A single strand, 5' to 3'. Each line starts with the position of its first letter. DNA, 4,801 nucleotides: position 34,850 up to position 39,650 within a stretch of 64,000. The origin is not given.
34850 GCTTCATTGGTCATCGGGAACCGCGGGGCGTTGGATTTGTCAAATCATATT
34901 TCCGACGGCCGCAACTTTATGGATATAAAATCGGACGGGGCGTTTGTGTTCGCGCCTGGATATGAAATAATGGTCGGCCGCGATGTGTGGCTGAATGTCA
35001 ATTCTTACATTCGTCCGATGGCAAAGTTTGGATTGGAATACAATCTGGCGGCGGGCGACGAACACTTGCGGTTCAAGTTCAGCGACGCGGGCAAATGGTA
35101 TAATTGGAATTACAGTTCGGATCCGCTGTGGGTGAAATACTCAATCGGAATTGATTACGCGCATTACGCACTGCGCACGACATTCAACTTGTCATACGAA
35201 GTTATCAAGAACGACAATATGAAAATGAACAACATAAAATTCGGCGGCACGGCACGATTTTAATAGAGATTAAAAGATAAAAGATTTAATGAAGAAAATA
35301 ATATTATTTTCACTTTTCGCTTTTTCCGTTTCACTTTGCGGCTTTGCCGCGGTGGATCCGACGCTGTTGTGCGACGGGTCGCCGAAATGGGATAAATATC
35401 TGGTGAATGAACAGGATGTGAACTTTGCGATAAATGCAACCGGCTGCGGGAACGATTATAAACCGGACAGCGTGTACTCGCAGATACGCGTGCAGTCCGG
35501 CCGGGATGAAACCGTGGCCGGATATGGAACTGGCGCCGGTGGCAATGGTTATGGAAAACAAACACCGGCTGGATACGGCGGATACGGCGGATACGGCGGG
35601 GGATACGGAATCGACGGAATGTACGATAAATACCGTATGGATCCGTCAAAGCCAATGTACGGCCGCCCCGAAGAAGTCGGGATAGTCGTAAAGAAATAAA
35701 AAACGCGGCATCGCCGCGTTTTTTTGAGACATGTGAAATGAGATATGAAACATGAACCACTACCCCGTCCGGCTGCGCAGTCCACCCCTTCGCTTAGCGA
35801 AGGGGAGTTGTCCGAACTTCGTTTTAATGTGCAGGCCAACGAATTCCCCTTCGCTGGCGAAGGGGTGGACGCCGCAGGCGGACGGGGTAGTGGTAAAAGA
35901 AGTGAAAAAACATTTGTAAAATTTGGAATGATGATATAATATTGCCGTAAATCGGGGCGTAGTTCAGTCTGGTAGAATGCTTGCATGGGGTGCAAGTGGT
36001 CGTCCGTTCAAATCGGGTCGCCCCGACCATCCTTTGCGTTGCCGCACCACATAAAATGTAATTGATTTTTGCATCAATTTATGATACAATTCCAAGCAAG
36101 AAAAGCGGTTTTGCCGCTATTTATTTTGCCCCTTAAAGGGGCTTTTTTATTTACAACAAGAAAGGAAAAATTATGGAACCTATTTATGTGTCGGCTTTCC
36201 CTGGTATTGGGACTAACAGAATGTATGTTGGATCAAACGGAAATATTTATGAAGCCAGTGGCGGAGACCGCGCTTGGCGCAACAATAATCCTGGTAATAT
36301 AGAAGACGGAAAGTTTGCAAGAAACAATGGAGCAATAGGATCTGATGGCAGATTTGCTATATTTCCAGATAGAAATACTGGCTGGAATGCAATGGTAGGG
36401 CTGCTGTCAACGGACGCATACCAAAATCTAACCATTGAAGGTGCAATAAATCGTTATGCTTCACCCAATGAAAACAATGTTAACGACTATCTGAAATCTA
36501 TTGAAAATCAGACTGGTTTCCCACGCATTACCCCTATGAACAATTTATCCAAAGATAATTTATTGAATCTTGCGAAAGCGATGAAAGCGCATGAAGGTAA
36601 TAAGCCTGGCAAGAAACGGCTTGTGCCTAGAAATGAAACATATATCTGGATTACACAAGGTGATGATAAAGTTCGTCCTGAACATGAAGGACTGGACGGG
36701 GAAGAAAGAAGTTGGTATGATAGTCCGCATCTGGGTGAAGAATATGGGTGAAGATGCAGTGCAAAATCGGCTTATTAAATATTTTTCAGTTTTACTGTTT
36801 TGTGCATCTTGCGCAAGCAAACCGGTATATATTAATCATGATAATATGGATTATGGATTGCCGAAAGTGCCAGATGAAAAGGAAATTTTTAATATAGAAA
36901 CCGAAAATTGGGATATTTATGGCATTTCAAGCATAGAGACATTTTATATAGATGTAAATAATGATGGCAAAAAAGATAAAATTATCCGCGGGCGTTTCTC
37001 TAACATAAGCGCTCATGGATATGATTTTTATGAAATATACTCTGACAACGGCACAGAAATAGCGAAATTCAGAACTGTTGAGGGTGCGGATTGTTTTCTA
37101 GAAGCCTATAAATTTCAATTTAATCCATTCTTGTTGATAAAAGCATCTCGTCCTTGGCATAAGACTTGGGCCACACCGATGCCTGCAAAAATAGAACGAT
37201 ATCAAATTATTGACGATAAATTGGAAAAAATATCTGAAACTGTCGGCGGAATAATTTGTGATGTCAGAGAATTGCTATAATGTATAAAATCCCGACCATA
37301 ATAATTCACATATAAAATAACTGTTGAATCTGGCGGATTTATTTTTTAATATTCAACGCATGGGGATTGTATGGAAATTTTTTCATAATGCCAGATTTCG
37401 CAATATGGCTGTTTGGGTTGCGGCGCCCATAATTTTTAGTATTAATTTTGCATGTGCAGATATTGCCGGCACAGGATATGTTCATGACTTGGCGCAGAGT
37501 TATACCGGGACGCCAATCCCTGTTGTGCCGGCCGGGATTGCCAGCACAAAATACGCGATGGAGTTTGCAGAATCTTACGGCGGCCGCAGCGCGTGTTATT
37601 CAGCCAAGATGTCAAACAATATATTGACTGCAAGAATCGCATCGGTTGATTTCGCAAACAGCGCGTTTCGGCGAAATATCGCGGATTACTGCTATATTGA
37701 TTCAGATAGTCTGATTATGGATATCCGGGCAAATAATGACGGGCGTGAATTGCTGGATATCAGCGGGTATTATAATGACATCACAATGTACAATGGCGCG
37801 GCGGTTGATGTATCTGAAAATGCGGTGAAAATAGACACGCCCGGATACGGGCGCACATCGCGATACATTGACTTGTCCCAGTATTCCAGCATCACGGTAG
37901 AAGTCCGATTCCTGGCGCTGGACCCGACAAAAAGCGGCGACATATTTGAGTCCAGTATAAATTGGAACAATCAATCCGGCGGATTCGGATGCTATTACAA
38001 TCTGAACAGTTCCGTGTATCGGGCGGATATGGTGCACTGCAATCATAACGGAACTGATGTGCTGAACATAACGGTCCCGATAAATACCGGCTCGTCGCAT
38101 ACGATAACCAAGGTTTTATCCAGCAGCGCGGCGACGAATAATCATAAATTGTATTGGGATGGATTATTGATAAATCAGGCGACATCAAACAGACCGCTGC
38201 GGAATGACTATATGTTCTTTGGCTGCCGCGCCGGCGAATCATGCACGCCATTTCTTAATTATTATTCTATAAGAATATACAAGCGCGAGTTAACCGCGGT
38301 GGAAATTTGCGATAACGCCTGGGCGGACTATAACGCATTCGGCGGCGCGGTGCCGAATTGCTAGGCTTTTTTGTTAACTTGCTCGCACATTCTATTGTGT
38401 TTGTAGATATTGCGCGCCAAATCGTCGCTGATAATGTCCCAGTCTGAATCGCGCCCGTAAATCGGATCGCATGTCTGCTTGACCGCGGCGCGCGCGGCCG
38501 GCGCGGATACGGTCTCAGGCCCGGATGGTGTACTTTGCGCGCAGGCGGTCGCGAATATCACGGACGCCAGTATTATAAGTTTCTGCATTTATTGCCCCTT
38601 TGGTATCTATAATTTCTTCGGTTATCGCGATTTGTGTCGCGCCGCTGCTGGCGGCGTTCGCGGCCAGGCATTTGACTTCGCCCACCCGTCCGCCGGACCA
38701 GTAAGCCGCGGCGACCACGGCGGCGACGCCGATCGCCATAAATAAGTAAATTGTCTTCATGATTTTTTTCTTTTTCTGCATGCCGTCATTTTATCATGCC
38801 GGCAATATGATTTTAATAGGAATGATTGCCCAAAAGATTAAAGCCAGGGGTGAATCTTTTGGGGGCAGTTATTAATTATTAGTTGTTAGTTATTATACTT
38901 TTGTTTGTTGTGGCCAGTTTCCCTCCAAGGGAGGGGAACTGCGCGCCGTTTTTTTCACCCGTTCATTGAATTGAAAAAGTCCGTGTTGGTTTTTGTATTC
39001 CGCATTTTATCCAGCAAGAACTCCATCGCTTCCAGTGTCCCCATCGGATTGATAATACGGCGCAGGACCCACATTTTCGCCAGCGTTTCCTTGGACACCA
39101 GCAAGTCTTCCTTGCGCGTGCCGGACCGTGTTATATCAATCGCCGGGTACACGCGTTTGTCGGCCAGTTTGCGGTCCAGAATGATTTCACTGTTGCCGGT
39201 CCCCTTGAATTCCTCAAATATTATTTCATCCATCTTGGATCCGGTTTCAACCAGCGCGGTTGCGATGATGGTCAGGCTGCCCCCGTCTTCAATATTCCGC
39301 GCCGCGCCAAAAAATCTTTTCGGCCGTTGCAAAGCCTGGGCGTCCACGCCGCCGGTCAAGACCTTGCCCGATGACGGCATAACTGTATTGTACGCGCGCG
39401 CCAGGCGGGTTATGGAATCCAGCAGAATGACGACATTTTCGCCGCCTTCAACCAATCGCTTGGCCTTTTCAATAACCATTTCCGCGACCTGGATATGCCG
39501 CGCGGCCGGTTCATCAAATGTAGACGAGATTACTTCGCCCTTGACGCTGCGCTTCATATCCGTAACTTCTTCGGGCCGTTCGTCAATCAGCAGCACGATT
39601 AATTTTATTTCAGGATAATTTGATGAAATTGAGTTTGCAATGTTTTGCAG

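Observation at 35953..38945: Low-GC islet inserted at tRNA-Pro: Mu F-like protein, lipoprotein and secreted beta-rich protein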

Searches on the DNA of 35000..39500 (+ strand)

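Call 42: search_rna_families(source=window, start=35000, end=39500, threshold=evalue, max_evalue=1)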
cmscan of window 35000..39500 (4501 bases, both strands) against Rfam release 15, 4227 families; matches with E-value up to 1: 1.
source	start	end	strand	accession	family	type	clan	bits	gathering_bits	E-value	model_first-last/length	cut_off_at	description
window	35953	36026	+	RF00005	tRNA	Gene; tRNA;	CL00001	54.3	29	4.6e-10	1-71/71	no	tRNA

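Call 81: build_rna_model(alignment_id=A5)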
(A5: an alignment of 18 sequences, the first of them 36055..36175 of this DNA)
Model R1 built from alignment A5 (18 sequences, 163 columns); structure: RNAalifold consensus.
model positions 122; base pairs 12; branch points 1; effective number of sequences 3.4; information 0.59 bits per position. Calibrated on 0.2 Mb of random sequence (short: E-values are rough).
structure used (alignment columns):
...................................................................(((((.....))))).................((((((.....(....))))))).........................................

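Call 82: search_with_rna_model(model_id=R1, sources=[window, L002, L004, L006, L007, L008, L009, L010, L012, L013, L014, L015, L016, L017, L018, L019, L020, L021, L022, L023, L024, L025, L026, L027, L028, L029, L030, L031, L032, L033, L034, L035, L036, L037, L038, L039, L040, L041, L043, L044, L045, L046, L047, L048, L049, L050, L051, L052, L053, L054, L055, L058, L059, L060, L061, L062, L063, L064, L065, L070, L071, L072, L073, L075, L076, L079, L080, L081, L082, L083, L084], max_evalue=0.1)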
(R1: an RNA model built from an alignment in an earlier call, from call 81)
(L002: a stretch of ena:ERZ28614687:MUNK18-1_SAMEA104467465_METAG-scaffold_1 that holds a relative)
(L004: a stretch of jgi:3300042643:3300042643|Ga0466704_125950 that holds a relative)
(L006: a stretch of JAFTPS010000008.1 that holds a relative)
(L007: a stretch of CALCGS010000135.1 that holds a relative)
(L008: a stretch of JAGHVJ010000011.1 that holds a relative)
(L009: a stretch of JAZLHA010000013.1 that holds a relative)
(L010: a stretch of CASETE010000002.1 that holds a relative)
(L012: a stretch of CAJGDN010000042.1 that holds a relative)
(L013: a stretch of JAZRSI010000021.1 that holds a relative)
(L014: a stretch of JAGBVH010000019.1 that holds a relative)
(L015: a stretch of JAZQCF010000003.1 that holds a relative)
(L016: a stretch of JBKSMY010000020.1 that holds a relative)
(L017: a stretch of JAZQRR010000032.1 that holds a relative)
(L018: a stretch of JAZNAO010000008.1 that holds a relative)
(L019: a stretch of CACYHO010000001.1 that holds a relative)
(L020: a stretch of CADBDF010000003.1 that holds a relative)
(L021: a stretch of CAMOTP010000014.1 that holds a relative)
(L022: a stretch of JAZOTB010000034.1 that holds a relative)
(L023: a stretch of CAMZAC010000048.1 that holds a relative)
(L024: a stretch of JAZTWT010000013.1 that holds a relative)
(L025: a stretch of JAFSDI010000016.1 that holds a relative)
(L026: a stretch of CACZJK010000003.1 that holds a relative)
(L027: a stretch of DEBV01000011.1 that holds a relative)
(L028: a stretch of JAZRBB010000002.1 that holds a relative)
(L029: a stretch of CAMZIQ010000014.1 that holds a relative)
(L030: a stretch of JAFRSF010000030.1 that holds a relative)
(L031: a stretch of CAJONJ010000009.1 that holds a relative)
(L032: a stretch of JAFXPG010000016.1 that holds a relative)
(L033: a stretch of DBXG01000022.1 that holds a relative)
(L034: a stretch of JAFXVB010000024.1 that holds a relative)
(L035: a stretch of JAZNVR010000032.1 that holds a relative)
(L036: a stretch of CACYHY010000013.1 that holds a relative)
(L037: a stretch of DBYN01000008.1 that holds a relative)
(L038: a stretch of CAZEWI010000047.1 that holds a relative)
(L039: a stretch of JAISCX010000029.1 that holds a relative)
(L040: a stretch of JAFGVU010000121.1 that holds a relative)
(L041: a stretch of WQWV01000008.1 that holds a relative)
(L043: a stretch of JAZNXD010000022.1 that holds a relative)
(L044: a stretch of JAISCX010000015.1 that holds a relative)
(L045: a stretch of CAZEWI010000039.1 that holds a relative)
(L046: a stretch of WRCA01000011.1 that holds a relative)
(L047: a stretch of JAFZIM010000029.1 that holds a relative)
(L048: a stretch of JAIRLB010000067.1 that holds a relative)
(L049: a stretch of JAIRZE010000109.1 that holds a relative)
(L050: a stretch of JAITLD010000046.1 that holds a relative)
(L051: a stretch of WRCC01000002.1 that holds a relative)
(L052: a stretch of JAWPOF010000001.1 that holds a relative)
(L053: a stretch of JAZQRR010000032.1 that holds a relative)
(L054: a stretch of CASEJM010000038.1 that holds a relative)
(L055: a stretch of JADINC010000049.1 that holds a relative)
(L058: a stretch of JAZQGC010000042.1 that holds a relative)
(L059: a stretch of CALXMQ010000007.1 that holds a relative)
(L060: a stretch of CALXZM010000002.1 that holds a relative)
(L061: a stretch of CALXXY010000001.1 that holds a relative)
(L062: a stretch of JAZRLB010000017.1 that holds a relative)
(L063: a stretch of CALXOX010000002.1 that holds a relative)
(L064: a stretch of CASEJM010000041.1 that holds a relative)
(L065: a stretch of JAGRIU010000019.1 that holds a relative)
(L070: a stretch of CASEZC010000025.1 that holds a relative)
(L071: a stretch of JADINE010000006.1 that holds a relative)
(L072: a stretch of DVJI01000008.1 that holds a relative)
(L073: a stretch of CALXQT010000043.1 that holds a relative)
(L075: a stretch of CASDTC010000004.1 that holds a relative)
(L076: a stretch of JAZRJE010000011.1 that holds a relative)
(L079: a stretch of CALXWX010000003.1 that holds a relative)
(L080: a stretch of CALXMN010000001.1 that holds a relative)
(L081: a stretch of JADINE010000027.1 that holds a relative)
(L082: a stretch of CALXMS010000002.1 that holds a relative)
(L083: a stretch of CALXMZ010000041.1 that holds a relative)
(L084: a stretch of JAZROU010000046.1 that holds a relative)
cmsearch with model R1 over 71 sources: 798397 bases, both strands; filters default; matches with E-value up to 0.1: 52.
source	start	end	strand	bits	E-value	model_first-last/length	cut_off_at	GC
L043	5884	6003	+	130.5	1.6e-18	1-122/122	no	0.34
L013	4457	4577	+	127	6.2e-18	1-122/122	no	0.34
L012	196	315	+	122.4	3.9e-17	1-122/122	no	0.38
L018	1490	1610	+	120.8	7.2e-17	1-122/122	no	0.37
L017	1799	1918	+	118.4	1.8e-16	1-122/122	no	0.32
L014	5880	6003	+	116.6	3.6e-16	1-122/122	no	0.36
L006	5884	6003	+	114.6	8e-16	1-122/122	no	0.32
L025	5885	6003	+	113.4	1.3e-15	1-122/122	no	0.31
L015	825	943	+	113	1.5e-15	1-122/122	no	0.29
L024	2049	2167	+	111.9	2.3e-15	1-122/122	no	0.33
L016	5887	6003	+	108.2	9.4e-15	1-122/122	no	0.33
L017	3164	3277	+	98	5.1e-13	1-122/122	no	0.39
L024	169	280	+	95.6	1.3e-12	1-122/122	no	0.32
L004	9874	10003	+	89.9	1.2e-11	1-122/122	no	0.39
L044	5835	5962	+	88.8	1.8e-11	1-122/122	no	0.3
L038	5865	6004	+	87.2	3.4e-11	1-122/122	no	0.32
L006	3556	3676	+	86.1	5.2e-11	1-122/122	no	0.37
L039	5879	6003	+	85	8e-11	1-122/122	no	0.34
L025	3625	3748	+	77.5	1.5e-09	1-122/122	no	0.37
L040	139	265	+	77.4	1.5e-09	1-122/122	no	0.24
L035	5910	6003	+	75.9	2.8e-09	1-122/122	no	0.28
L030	5877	5999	+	75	3.9e-09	1-122/122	no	0.36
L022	5909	6003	+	73.1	8.1e-09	1-122/122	no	0.29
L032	5907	6003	+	69.2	3.7e-08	1-122/122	no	0.29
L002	9910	10003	+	68.8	4.3e-08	1-122/122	no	0.27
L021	1660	1755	+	68.8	4.4e-08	1-122/122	no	0.32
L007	823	921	+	67.7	6.8e-08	1-122/122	no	0.27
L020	5910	6003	+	67.1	8.6e-08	1-122/122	no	0.28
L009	5905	6003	+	66.3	1.2e-07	1-122/122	no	0.29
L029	5355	5453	+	65.9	1.3e-07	1-122/122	no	0.3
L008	2747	2845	+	64.6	2.2e-07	1-122/122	no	0.26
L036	1084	1178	+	64.3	2.5e-07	1-122/122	no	0.32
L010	5903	6003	+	63.6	3.3e-07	1-122/122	no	0.29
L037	5839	6003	+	62.5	5.1e-07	1-122/122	no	0.41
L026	5907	6004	+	60.9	9.5e-07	1-122/122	no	0.26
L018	421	543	+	59.8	1.5e-06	1-122/122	no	0.33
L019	5904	6003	+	57.7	3.3e-06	1-122/122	no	0.26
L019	9877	9971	-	57.5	3.6e-06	1-122/122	no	0.25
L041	5908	6003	+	55.7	7e-06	1-122/122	no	0.33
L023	3147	3246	+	54.8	1e-05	1-122/122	no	0.32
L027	5908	6003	+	52.7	2.3e-05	1-122/122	no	0.3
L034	5904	6003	+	52.6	2.4e-05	1-122/122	no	0.36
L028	5903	6003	+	52.4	2.6e-05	1-122/122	no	0.32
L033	1367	1469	+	51.2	4.1e-05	1-122/122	no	0.35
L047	3667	3768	+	49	9.7e-05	1-122/122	no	0.31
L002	11172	11264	+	47.2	0.0002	1-122/122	no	0.31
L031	5897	6003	+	47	0.00021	1-122/122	no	0.32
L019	10378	10468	+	33.5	0.04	1-122/122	no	0.25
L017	1639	1699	-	32.1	0.07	1-122/122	no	0.2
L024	6258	6383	-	31.3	0.094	1-122/122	no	0.4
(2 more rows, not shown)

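Call 90: search_with_rna_model(model_id=R1, sources=[L090, L095, L098, L102, L105, L116, L119, L125, L128, L131, L110, L114, L123, L132, L136, L137, L139, L144, L154, L157, L161, L086, L087, L093, L096], max_evalue=0.1)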
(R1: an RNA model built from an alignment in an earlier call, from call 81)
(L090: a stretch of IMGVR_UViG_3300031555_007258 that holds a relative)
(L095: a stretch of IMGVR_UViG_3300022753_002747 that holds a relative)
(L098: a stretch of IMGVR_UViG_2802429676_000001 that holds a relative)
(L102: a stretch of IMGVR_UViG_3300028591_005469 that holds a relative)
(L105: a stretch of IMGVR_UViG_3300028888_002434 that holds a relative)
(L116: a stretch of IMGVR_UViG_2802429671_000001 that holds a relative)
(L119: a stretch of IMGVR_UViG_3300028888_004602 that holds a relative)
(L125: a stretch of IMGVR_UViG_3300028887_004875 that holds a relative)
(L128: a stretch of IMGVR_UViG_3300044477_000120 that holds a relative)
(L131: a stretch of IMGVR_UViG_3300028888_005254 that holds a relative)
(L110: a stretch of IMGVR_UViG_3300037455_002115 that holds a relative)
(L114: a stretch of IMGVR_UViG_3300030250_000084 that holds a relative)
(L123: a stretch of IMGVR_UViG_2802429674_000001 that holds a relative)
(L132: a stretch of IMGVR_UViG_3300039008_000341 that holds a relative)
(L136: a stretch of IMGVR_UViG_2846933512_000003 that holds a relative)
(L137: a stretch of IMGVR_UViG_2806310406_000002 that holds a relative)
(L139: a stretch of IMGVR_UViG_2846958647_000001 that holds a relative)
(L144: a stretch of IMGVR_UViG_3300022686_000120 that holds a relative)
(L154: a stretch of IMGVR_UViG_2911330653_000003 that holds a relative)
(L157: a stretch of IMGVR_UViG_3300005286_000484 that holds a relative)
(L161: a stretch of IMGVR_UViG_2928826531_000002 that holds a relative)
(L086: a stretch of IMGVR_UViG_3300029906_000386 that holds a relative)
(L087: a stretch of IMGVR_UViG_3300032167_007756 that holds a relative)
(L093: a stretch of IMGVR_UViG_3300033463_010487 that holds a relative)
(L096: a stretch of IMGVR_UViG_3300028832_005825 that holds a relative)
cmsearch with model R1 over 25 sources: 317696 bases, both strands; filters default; matches with E-value up to 0.1: 11.
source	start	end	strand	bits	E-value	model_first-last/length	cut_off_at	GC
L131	1555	1705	+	53.7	6.1e-06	1-122/122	no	0.33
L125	40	185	+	51.7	1.4e-05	1-122/122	no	0.34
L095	1840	1978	+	47.3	7.6e-05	1-122/122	no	0.34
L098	1414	1560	+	46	0.00013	1-122/122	no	0.34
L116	2315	2453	+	44.1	0.00026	1-122/122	no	0.39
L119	2304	2440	+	40.3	0.0012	1-122/122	no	0.4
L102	1383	1524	+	39.7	0.0014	1-122/122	no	0.37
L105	93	243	+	39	0.0019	1-122/122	no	0.31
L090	1561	1707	+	38.3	0.0025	1-122/122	no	0.35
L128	635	765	+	32.6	0.023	1-122/122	no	0.3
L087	1061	1160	+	32.1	0.028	1-122/122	no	0.35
